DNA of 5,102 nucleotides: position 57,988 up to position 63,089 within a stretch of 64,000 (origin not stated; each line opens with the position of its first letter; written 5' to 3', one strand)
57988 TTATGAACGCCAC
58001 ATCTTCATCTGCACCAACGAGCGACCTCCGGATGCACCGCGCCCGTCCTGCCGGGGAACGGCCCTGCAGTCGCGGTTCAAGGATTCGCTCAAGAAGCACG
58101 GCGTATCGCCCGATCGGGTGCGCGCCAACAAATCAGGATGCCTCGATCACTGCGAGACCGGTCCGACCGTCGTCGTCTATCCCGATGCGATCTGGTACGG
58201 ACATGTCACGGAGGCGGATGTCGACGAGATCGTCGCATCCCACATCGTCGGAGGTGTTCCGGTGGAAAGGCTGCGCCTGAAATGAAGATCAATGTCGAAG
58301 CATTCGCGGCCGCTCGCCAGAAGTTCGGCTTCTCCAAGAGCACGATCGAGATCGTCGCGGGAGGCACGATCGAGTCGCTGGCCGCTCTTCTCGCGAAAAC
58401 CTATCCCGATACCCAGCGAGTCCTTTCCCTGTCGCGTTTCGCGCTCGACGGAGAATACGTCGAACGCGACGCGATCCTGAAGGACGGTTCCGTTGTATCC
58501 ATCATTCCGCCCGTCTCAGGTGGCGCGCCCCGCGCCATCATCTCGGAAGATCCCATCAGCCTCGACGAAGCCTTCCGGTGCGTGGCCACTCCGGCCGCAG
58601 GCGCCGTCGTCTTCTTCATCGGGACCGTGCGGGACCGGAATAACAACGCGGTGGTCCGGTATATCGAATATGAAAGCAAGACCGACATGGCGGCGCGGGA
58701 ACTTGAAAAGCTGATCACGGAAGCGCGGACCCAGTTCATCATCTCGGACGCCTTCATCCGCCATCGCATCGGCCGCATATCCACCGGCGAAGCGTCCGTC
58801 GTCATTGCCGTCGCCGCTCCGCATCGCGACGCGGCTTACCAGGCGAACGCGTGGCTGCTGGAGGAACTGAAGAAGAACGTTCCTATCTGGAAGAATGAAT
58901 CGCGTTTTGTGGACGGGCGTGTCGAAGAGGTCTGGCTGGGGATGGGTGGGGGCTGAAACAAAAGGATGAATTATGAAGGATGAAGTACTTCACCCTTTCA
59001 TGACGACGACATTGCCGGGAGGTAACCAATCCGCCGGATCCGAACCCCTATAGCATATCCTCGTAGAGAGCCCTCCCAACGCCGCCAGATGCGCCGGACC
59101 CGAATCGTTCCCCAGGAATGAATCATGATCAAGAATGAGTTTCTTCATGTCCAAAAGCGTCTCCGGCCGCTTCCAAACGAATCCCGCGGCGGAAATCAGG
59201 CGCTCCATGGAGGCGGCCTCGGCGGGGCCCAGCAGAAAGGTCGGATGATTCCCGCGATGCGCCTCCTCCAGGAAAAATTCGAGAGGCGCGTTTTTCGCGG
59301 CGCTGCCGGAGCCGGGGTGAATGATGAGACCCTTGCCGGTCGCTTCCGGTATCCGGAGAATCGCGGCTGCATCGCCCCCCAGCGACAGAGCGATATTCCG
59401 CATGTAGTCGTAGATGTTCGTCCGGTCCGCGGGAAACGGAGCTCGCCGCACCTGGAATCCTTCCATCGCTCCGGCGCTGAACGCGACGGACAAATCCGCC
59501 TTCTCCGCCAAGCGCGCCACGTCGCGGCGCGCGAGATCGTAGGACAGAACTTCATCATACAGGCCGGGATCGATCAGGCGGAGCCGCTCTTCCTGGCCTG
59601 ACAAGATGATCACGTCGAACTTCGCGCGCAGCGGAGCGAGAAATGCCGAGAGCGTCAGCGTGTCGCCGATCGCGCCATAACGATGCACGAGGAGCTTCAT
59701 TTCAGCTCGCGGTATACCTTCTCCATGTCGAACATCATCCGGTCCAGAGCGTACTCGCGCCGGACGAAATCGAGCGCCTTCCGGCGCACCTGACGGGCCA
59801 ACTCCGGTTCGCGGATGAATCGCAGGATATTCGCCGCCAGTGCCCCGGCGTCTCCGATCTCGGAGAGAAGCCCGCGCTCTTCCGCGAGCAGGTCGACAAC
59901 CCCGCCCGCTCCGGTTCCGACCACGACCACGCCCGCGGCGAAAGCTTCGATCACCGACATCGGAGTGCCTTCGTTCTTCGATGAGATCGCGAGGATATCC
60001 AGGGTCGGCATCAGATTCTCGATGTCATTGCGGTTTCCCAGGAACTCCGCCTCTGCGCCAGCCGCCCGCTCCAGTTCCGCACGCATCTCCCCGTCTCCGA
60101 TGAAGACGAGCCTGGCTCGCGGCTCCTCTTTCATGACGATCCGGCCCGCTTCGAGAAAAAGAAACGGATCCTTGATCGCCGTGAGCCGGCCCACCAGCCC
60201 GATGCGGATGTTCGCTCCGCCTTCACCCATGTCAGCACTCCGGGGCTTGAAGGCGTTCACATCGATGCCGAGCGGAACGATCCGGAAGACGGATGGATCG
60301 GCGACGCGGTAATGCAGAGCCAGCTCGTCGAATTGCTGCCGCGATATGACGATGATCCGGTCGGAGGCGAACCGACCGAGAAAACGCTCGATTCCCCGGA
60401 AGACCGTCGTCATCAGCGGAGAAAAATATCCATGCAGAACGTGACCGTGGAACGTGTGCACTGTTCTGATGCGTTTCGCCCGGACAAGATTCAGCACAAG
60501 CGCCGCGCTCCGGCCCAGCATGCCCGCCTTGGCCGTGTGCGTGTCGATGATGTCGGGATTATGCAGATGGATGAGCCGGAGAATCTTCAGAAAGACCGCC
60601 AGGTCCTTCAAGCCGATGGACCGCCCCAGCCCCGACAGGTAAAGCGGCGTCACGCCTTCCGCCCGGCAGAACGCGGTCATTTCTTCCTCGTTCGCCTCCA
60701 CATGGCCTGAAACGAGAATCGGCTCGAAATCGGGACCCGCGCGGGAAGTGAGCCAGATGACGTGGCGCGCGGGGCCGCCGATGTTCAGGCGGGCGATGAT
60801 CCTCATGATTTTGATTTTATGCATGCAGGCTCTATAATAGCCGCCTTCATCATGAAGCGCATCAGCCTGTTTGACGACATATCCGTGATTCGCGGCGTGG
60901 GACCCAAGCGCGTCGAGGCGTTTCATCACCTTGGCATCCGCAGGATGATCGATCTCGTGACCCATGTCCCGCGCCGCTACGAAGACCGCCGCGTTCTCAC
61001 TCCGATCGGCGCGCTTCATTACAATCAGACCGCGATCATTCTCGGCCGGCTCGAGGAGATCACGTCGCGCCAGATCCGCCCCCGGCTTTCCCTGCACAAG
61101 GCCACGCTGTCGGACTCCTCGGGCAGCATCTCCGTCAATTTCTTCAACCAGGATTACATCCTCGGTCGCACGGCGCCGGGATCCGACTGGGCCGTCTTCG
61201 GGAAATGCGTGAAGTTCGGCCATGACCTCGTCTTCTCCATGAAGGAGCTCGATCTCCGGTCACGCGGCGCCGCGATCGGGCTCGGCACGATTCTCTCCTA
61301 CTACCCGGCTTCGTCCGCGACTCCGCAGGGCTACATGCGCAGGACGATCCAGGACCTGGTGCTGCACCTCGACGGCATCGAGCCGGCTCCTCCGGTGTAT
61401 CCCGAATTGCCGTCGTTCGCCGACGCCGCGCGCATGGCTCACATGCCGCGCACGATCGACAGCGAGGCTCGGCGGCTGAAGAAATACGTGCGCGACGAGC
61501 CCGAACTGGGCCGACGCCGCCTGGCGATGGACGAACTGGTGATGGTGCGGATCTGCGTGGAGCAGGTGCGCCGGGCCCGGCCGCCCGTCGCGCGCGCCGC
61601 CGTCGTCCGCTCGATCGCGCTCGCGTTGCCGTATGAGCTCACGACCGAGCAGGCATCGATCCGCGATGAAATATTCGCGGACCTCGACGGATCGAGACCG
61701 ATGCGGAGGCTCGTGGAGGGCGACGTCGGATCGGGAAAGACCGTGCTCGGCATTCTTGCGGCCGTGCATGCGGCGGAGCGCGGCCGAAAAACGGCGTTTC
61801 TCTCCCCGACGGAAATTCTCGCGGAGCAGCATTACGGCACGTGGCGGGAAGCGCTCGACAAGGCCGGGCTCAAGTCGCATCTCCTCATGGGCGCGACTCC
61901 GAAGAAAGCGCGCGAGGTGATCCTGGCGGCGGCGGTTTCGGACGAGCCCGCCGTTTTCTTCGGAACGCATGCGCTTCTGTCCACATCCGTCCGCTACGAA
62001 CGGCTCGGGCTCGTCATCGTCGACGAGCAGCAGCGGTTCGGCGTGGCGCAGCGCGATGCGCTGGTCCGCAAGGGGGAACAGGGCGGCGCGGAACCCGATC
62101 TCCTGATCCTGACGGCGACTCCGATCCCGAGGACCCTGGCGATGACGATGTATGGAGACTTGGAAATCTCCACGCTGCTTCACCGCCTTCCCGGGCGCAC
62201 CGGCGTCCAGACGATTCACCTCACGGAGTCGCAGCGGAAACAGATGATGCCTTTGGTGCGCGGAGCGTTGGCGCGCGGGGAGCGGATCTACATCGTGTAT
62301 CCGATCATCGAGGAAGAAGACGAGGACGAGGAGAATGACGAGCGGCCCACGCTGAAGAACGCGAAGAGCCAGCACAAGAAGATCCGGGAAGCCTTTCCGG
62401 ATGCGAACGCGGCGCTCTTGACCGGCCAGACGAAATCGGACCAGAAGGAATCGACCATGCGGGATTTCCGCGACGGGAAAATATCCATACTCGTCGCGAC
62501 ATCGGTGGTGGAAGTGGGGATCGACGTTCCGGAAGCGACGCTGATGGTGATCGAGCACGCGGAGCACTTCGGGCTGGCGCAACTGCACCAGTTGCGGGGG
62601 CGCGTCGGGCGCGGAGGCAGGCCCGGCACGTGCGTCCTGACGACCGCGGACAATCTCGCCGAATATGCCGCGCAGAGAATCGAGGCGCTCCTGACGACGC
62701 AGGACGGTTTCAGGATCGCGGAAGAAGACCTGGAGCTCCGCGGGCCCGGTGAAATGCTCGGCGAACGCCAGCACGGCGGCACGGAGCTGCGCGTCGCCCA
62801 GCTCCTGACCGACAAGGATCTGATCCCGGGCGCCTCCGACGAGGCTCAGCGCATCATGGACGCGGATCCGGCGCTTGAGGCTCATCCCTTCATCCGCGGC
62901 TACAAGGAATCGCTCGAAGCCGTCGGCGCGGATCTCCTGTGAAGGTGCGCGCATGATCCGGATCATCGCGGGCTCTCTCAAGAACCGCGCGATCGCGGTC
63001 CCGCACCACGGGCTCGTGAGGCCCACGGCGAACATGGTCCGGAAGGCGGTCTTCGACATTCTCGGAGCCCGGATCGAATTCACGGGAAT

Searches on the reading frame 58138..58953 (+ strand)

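Call 53: search_protein_families(library=pfam, proteins=[window:58138-58953:+], max_evalue=0.0001)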
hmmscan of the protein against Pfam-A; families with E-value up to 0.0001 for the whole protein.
window:58138-58953:+ (272 aa): 2 families
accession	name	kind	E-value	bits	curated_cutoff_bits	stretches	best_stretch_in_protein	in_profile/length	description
PF02391.22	MoaE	-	5.3e-34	117.2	23.4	1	135-246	1-113/114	MoaE protein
PF02597.26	ThiS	-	1.5e-12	48.3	22.5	1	56-129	4-76/76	ThiS family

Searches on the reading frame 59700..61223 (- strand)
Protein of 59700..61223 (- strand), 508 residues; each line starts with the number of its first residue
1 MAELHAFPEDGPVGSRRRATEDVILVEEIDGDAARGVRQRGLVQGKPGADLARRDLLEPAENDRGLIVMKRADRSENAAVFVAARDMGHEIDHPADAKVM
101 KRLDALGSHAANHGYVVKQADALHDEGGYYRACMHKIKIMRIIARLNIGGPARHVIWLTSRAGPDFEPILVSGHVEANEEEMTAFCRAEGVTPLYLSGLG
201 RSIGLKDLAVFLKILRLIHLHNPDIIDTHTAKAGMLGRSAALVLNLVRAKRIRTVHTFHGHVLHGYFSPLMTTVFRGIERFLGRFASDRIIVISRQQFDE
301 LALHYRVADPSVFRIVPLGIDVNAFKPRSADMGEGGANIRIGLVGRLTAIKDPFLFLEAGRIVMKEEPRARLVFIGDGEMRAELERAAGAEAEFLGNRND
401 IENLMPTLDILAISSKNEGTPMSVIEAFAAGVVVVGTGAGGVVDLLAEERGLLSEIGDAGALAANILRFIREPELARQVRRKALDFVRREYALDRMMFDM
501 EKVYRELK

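Call 53: search_protein_families(library=pfam, proteins=[window:59700-61223:-], max_evalue=0.0001)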
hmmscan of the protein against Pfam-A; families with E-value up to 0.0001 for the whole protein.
window:59700-61223:- (508 aa): 5 families
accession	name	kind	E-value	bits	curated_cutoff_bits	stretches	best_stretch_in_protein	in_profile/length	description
PF13692.12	Glyco_trans_1_4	-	3.1e-23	83.1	27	1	340-471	3-141/142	Glycosyl transferases group 1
PF00534.26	Glycos_transf_1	-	6.2e-23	81.6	26.4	1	341-483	18-169/172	Glycosyl transferases group 1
PF13439.12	Glyco_transf_4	-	5.6e-17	62.7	28.5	1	149-323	2-169/170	Glycosyltransferase Family 4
PF13579.12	Glyco_trans_4_4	-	5.9e-11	43.4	29.7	1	194-319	42-158/158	Glycosyl transferase 4-like domain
PF20706.3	GT4-conflict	-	2.8e-05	23.7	26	1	289-452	149-324/385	Family 4 Glycosyltransferase in conflict systems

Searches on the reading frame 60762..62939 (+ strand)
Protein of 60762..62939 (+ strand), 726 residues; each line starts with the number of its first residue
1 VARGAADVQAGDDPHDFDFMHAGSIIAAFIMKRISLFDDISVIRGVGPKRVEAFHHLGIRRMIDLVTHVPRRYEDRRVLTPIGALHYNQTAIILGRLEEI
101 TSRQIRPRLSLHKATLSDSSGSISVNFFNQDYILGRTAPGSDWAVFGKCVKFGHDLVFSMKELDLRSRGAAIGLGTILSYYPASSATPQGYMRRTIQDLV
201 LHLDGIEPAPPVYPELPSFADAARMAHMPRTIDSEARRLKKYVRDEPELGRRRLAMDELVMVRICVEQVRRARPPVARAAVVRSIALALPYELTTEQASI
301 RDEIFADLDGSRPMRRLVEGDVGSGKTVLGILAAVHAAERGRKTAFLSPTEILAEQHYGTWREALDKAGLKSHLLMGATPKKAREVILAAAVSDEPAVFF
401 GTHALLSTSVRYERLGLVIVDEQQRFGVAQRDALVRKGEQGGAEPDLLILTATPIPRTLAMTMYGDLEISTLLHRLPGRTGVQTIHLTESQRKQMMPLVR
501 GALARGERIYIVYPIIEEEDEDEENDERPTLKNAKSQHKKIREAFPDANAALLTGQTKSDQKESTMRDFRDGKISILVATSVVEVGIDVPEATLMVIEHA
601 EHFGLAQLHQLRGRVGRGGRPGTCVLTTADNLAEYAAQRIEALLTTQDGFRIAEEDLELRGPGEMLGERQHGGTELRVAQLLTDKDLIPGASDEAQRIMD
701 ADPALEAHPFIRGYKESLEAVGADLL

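Call 53: search_protein_families(library=pfam, proteins=[window:60762-62939:+], max_evalue=0.0001)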
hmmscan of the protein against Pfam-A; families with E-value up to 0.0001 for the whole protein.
window:60762-62939:+ (726 aa): 6 families
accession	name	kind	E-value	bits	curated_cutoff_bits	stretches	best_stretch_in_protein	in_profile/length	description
PF00270.35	DEAD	-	2.5e-19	70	26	1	317-460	18-165/167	DEAD/DEAH box helicase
PF00271.37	Helicase_C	-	3e-19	69.8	23.5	1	538-619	31-110/110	Helicase conserved C-terminal domain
PF17191.10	RecG_wedge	-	1.1e-18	67.8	23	1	39-198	1-157/162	RecG wedge domain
PF19833.4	RecG_dom3_C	-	7.3e-12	45.6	26.8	1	646-706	1-62/87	ATP-dependent DNA helicase RecG, domain 3, C-terminal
PF04851.21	ResIII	-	3.3e-06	27.5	22.5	1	292-454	3-162/164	Type III restriction enzyme, res subunit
PF22590.2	Cas3-like_C_2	-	8.6e-05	23.2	27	0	534-618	15-104/106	CRISPR-associated nuclease/helicase Cas3, C-terminal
